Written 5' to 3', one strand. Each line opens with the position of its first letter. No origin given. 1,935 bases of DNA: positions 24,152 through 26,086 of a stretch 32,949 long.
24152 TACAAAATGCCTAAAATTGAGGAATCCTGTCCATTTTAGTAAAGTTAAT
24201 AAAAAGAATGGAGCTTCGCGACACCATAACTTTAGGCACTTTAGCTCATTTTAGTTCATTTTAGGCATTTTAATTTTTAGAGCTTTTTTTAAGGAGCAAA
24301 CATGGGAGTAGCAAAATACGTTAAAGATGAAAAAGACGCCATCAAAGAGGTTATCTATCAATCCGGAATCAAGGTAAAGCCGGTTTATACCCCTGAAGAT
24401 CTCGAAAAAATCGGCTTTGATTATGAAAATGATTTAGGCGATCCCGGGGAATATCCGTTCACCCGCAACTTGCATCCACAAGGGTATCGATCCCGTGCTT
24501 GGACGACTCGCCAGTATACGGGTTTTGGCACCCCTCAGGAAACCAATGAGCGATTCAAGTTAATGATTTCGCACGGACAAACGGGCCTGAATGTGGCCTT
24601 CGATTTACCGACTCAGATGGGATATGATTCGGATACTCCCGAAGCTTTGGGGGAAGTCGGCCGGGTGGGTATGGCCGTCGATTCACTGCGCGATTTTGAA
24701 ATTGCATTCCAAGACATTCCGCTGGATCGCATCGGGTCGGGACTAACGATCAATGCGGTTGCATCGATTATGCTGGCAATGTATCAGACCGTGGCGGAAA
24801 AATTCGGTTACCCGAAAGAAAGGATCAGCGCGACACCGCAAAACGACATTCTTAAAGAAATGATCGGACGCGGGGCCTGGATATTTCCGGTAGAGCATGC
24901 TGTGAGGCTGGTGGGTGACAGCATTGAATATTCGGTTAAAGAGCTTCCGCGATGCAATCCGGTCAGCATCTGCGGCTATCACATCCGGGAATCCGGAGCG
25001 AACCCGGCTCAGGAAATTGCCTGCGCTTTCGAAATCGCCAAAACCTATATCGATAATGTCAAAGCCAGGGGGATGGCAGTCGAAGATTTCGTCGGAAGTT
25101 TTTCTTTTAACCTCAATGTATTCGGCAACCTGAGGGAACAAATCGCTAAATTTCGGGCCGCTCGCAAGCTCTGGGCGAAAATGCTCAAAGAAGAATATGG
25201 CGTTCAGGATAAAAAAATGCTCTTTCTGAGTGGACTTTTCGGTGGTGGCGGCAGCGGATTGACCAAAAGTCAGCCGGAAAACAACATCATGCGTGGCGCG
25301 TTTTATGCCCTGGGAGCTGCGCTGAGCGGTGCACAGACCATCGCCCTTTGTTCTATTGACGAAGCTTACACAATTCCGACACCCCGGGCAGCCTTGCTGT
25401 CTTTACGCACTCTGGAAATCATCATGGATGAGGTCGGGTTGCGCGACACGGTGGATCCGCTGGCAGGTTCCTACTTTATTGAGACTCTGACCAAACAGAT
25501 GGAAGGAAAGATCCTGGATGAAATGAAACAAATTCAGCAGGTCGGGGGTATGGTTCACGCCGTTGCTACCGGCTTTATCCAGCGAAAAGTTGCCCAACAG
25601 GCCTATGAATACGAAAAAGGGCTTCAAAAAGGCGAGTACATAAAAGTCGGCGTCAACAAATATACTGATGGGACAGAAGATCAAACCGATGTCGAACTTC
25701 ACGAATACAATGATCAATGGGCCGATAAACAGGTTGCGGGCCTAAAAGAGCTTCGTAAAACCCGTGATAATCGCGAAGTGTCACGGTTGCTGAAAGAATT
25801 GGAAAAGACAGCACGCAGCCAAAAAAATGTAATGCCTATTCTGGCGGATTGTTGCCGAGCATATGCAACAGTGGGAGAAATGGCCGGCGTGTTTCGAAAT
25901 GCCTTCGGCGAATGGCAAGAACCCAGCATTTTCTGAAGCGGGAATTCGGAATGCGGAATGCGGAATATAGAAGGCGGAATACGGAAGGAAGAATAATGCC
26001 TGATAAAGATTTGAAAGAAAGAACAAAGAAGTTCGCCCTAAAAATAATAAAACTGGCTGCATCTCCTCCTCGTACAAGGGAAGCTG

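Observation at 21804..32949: Candidate undescribed catabolic pathway: family III CoA-transferase, divergent B12 mutase, ATP-dependent hydantoinase-type enzyme, PaaK-type ligase and thiolase in one operon, tied to carboxyltransferase/ACAD and HAD/ECH units by a shared operator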

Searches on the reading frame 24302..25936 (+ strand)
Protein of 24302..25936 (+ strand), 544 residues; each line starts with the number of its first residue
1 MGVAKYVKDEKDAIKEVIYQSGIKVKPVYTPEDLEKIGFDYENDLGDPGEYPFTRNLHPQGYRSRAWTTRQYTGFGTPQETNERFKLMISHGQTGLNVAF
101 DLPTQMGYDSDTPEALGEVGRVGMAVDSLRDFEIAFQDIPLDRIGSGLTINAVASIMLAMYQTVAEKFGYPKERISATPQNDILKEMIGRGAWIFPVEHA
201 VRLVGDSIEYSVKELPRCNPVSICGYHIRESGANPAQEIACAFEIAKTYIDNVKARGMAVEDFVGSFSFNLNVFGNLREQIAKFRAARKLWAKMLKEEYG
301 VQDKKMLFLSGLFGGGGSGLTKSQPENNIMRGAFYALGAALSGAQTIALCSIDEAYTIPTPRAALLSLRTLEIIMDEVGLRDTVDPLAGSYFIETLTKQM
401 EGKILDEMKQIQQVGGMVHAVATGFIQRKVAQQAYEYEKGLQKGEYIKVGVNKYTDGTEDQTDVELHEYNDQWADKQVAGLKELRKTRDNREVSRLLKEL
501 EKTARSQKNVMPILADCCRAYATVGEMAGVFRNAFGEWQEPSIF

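Call 4: search_protein_families(library=pfam, proteins=[window:24302-25936:+])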
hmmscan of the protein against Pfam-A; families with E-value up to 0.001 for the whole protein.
window:24302-25936:+ (544 aa): 2 families
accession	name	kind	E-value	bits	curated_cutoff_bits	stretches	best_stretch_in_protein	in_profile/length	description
PF01642.28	MM_CoA_mutase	-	5.6e-172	573.3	22.1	1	20-536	3-512/512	Methylmalonyl-CoA mutase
PF06368.17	Met_asp_mut_E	-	0.00013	21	26.6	1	258-436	198-373/441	Methylaspartate mutase E chain (MutE)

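Call 38: search_solved_structures(query=window:24302-25936:+, max_evalue=1e-20)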
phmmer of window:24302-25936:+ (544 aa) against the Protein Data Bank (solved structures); distinct sequences matched with E-value up to 1e-20: 10.
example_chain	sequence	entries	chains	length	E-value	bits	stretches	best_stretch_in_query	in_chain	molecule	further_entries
4r3u_A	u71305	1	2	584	1.5e-125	423.1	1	24-544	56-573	2-hydroxyisobutyryl-CoA mutase large subunit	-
8gju_J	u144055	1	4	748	2.7e-103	349.6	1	20-538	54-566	Methylmalonyl-CoA mutase, mitochondrial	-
2xij_A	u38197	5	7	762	2.9e-103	349.5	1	20-538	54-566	METHYLMALONYL-COA MUTASE, MITOCHONDRIAL | Methylmalonyl-CoA mutase, mitochondrial precursor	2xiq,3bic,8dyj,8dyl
1req_A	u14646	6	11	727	2.2e-85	290.5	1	49-538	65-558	METHYLMALONYL-COA MUTASE | PROTEIN (METHYLMALONYL-COA MUTASE)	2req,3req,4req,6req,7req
5req_A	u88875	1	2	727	7.8e-85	288.7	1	49-538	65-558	PROTEIN (METHYLMALONYL-COA MUTASE ALPHA-SUBUNIT)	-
1e1c_A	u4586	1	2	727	5.3e-84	286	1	49-538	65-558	METHYLMALONYL-COA MUTASE ALPHA CHAIN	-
6oxc_A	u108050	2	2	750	1.5e-83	284.5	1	21-537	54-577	Methylmalonyl-CoA mutase large subunit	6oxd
4xc6_A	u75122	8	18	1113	4.4e-52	180.6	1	45-531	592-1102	Isobutyryl-CoA mutase fused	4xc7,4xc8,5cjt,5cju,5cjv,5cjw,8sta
8ssl_A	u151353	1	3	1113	4.4e-52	180.6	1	45-531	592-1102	Fused isobutyryl-CoA mutase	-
1e1c_B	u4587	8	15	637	8.9e-21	77.3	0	198-428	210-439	METHYLMALONYL-COA MUTASE BETA CHAIN | METHYLMALONYL-COA MUTASE | PROTEIN (METHYLMALONYL-COA MUTASE BETA-SUBUNIT)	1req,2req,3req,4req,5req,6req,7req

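Call 41: search_protein_families(library=ncbifam, proteins=[window:24302-25936:+], max_evalue=1e-10)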
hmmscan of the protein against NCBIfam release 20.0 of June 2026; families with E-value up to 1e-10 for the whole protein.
window:24302-25936:+ (544 aa): 4 families
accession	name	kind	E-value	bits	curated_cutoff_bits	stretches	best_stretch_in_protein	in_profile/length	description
TIGR00641.1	acid_CoA_mut_N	subfamily_domain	1.3e-159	531.8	303.8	1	20-543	4-527/528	methylmalonyl-CoA mutase N-terminal domain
NF006944.0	PRK09426.1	equivalog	2.4e-130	435.7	876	1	15-540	33-553/721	methylmalonyl-CoA mutase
NF045497.1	IsobCoAmut_IcmF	equivalog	6.3e-65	219.6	1500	2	175-534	708-1068/1076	fused isobutyryl-CoA mutase/GTPase IcmF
TIGR00642.1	mmCoA_mut_beta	equivalog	7.9e-41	140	617.25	1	20-461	47-457/620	methylmalonyl-CoA mutase small subunit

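Call 42: search_protein_representatives(protein=window:24302-25936:+)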
Query: 544 residues. Proteins with E-value up to 0.001 (for the whole library): 18648; up to 1e-10: 10400; up to 1e-30: 2033. The best 150 are listed.
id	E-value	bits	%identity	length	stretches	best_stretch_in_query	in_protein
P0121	5.0e-185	632.6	54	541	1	12-544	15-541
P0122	4.1e-163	560.3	51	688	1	15-536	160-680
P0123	2.3e-145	501.7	45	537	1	8-540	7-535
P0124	6.6e-145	500.2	44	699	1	15-543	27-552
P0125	2.7e-144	498.1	45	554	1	9-542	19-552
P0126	1.5e-139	482.5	43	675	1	16-539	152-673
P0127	4.2e-138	477.7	44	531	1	16-544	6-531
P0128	1.7e-136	472.4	45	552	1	21-540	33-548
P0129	8.9e-133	460.1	42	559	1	20-541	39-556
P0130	1.1e-132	459.9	44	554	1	18-540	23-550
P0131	2.7e-129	448.7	59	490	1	10-352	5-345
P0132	6.4e-128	444.1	41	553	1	7-543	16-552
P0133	3.7e-127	441.6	42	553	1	15-541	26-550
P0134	2.5e-126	438.9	66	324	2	157-379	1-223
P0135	3.0e-126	438.6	42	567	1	20-539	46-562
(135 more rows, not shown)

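Call 44: find_related_loci(query=A2, collection=genome_contigs, flank=10000)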
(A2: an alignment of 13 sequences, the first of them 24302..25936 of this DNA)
Query A2 (544 aa) in genome_contigs; peptide patterns used: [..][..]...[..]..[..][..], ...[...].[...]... (x = any residue, [..] = any of these).
600 stretches matched a pattern (row limit reached: there are more); 600 encode a relative of the query (tblastn E <= 1e-3); the best 80 are kept; 80 distinct loci.
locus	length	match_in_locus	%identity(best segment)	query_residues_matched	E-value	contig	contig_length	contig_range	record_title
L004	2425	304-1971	77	1-544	0e+0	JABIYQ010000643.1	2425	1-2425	MAG: Desulfobacula sp. isolate SI073_bin145 k141_905051, whole genome shotgun sequence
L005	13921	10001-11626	79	1-544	0e+0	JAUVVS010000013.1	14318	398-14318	MAG: Deltaproteobacteria bacterium isolate CSMAG_1170 CSMAG_1170_k127_1655400_length_14318_cov_117.6769, whole genome sh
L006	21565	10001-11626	71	1-544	0e+0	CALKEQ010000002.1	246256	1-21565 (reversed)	MAG: uncultured bacterium isolate S1_Bin_METABAT__4_1 genome assembly, contig: c_000001411935, whole genome shotgun sequ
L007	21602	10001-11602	57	7-543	0e+0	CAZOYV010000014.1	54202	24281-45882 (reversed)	MAG TPA_asm: uncultured Rickettsiales bacterium isolate SRP141376_co4_92 genome assembly, contig: NODE_1083_length_54202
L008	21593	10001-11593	58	8-541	0e+0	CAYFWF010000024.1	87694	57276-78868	MAG TPA_asm: uncultured Eubacteriales bacterium isolate ERP108616_co1_236 genome assembly, contig: k119_516369, whole ge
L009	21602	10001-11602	55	5-541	0e+0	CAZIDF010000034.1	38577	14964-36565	MAG TPA_asm: uncultured Eubacteriales bacterium isolate SRP185410_co2_332 genome assembly, contig: NODE_1067_length_3857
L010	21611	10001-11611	55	3-544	0e+0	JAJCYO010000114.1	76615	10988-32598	MAG: Flavobacteriales bacterium isolate OFTM342 OFTM342_113, whole genome shotgun sequence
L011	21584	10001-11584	52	15-544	0e+0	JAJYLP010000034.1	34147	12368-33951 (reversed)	MAG: Proteobacteria bacterium isolate DBS2-1.bin82 NODE_2129_length_34147_cov_5.175485, whole genome shotgun sequence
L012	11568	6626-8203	54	16-544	0e+0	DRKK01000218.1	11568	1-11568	MAG TPA_asm: Sphingomonadales bacterium isolate HyVt-439 HyVt-439_k145_469417, whole genome shotgun sequence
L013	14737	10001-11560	47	21-544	3e-157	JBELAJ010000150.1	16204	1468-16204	MAG: Terriglobia bacterium isolate SPRUCE 90 SPRUCE_90_150, whole genome shotgun sequence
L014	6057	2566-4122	48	16-538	4e-158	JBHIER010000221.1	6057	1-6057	MAG: bacterium isolate b2.sp2_bin.59 NODE_5325_length_6057_cov_3.281406, whole genome shotgun sequence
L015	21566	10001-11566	45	15-540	1e-156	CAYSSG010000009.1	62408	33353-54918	MAG TPA_asm: uncultured Atribacterota bacterium isolate SRP192927_co6_450 genome assembly, contig: NODE_552_length_62408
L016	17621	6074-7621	46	21-540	9e-156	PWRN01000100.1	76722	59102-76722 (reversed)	MAG: Syntrophomonadaceae bacterium isolate CSSed10_9 CS-Sed10-C191, whole genome shotgun sequence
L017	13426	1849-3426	45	16-544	5e-154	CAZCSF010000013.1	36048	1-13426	MAG TPA_asm: uncultured Candidatus Bathyarchaeia archaeon isolate binchicken_co40_75 genome assembly, contig: NODE_839_l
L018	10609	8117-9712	44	5-540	4e-153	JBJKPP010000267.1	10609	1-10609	MAG: Ignavibacteriaceae bacterium isolate Bin_125 S1Ck127_3532141_flag_0_multi_19.3828_len_10609, whole genome shotgun s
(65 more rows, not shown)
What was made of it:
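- Tried and rejected: Genome scan with the mutase alignment (call 44).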

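Call 49: find_homologous_proteins(query=A3, max_evalue=1e-30)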
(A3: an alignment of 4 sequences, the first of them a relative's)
Query A3 (4 sequences) (378 aa, profile of the alignment): 7286 proteins with E <= 1e-30 among 8000 candidates; the best 120 are listed.
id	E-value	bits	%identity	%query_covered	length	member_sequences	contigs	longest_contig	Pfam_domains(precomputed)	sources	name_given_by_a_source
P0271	1.8e-203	694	64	99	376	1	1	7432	PF02770.25,PF00441.30,PF08028.17,PF02771.22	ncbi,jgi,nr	ncbi:MAG: acyl-CoA dehydrogenase [Alphaproteobacteria bacterium]|nr:acyl-CoA dehydrogenase [Alphapro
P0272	2.9e-202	690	51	99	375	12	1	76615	PF02770.25,PF00441.30,PF08028.17,PF02771.22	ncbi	-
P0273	5.6e-201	685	65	99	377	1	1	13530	PF02770.25,PF00441.30,PF08028.17,PF02771.22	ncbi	-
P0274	1.3e-200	684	68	99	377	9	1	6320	PF02770.25,PF00441.30,PF08028.17,PF02771.22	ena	-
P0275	1.9e-200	684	65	99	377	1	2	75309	PF02770.25,PF00441.30,PF08028.17,PF02771.22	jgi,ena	-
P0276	2.9e-200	683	51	99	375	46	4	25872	PF02770.25,PF00441.30,PF08028.17,PF02771.22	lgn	-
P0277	3.2e-200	683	65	99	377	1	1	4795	PF02770.25,PF00441.30,PF08028.17,PF02771.22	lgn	-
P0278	4.3e-200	683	65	99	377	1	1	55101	PF02770.25,PF00441.30,PF08028.17,PF02771.22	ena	-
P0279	6.0e-200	682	64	99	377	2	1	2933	PF02770.25,PF00441.30,PF08028.17,PF02771.22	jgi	-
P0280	7.4e-200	682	64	99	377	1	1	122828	PF02770.25,PF00441.30,PF08028.17,PF02771.22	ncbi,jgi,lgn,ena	-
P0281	9.6e-200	681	65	99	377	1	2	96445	PF02770.25,PF00441.30,PF08028.17,PF02771.22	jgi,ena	-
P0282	1.1e-199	681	63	99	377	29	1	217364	PF02770.25,PF00441.30,PF08028.17,PF02771.22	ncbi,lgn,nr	ncbi:MAG: acyl-CoA dehydrogenase family protein [Emcibacter sp.]|nr:acyl-CoA dehydrogenase family pr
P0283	2.7e-199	680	97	100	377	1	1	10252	PF02770.25,PF00441.30,PF08028.17,PF02771.22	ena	-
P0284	3.6e-199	680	97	100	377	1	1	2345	PF02770.25,PF00441.30,PF08028.17,PF02771.22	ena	-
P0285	3.9e-199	679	63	99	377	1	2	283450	PF02770.25,PF00441.30,PF08028.17,PF02771.22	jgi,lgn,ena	-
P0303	1.1e-196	671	73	99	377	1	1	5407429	PF02770.25,PF00441.30,PF08028.17,PF02771.22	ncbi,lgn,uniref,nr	ncbi:acyl-CoA dehydrogenase family protein [Aromatoleum evansii]|uniref:Acyl-CoA dehydrogenase famil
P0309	1.5e-196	671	45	99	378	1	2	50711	PF02770.25,PF00441.30,PF08028.17,PF02771.22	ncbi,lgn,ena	-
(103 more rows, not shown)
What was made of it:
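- Their nearest database relatives are named benzylmalonyl-CoA dehydrogenase of Aromatoleum (call 49).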

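Call 50: find_encoding_contigs(protein=P0303, flank=10000, max_places=2)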
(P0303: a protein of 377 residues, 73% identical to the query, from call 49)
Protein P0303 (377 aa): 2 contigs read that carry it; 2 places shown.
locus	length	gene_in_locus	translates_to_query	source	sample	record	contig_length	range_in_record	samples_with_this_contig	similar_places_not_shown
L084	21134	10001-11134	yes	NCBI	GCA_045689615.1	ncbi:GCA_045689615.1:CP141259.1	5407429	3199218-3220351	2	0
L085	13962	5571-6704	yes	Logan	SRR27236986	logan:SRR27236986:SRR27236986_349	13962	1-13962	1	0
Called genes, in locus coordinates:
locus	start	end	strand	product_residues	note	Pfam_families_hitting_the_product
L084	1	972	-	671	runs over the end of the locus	PF02737:3HCDH_N, PF00725:3HCDH (faint), PF00378:ECH_1, PF16113:ECH_2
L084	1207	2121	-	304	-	PF00440:TetR_N, PF17932:TetR_C_24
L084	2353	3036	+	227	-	PF00392:GntR, PF07729:FCD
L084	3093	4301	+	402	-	PF00108:Thiolase_N, PF02803:Thiolase_C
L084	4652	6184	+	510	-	PF00501:AMP-binding, PF13193:AMP-binding_C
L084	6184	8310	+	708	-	PF05378:Hydant_A_N, PF01968:Hydantoinase_A, PF19278:Hydant_A_C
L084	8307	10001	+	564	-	PF02538:Hydantoinase_B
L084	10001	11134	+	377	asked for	PF02771:Acyl-CoA_dh_N, PF02770:Acyl-CoA_dh_M, PF00441:Acyl-CoA_dh_1, PF08028:Acyl-CoA_dh_2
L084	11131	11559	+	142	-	PF02310:B12-binding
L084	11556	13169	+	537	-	PF01642:MM_CoA_mutase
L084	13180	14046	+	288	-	PF00941:FAD_binding_5, PF03450:CO_deh_flav_C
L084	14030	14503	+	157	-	PF00111:Fer2, PF13085:Fer2_3 (weak), PF01799:Fer2_2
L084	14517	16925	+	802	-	PF01315:Ald_Xan_dh_C, PF02738:MoCoBD_1, PF20256:MoCoBD_2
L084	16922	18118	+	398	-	PF02515:CoA_transf_3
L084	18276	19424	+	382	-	PF13458:Peripla_BP_6, PF01094:ANF_receptor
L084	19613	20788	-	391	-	PF13433:Peripla_BP_5, PF13458:Peripla_BP_6, PF01094:ANF_receptor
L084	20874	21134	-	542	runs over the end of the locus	PF00501:AMP-binding, PF13193:AMP-binding_C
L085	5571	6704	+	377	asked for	PF02771:Acyl-CoA_dh_N, PF02770:Acyl-CoA_dh_M, PF00441:Acyl-CoA_dh_1, PF08028:Acyl-CoA_dh_2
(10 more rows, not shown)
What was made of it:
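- The A. evansii iaa locus (L084, call 50) holds the same families.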

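Call 55: find_encoding_contigs(protein=P0309, flank=10000, max_places=3)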
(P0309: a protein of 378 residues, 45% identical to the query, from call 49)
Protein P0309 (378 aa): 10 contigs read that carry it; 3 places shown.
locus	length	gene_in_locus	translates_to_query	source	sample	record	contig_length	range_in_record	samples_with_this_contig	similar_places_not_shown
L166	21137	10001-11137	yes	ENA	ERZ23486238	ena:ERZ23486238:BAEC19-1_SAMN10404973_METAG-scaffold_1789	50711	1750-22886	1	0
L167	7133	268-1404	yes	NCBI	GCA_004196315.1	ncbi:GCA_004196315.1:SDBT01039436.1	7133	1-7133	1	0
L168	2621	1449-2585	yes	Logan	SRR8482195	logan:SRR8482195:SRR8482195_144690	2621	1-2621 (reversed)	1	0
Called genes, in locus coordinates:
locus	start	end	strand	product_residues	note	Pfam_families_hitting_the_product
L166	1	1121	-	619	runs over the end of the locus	PF01855:POR_N, PF02775:TPP_enzyme_C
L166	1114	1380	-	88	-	-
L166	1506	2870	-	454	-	PF00291:PALP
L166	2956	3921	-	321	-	PF00389:2-Hacid_dh, PF02826:2-Hacid_dh_C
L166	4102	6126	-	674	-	PF02737:3HCDH_N, PF00725:3HCDH (faint), PF00378:ECH_1, PF16113:ECH_2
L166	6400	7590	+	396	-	PF02515:CoA_transf_3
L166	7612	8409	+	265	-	PF01012:ETF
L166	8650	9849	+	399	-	PF00037:Fer4 (faint), PF12797:Fer4_2 (faint), PF12837:Fer4_6 (weak), PF12838:Fer4_7, PF13187:Fer4_9, PF13237:Fer4_10, PF01012:ETF, PF00766:ETF_alpha, +2 more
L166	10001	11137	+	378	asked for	PF02771:Acyl-CoA_dh_N, PF02770:Acyl-CoA_dh_M, PF00441:Acyl-CoA_dh_1, PF08028:Acyl-CoA_dh_2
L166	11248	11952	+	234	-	PF00392:GntR, PF07729:FCD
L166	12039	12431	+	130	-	PF02310:B12-binding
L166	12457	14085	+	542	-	PF01642:MM_CoA_mutase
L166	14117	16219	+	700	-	PF05378:Hydant_A_N, PF01968:Hydantoinase_A, PF19278:Hydant_A_C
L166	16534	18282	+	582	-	PF02538:Hydantoinase_B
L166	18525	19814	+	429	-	PF00501:AMP-binding, PF14535:AMP-binding_C_2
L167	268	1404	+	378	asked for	PF02771:Acyl-CoA_dh_N, PF02770:Acyl-CoA_dh_M, PF00441:Acyl-CoA_dh_1, PF08028:Acyl-CoA_dh_2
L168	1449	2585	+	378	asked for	PF02771:Acyl-CoA_dh_N, PF02770:Acyl-CoA_dh_M, PF00441:Acyl-CoA_dh_1, PF08028:Acyl-CoA_dh_2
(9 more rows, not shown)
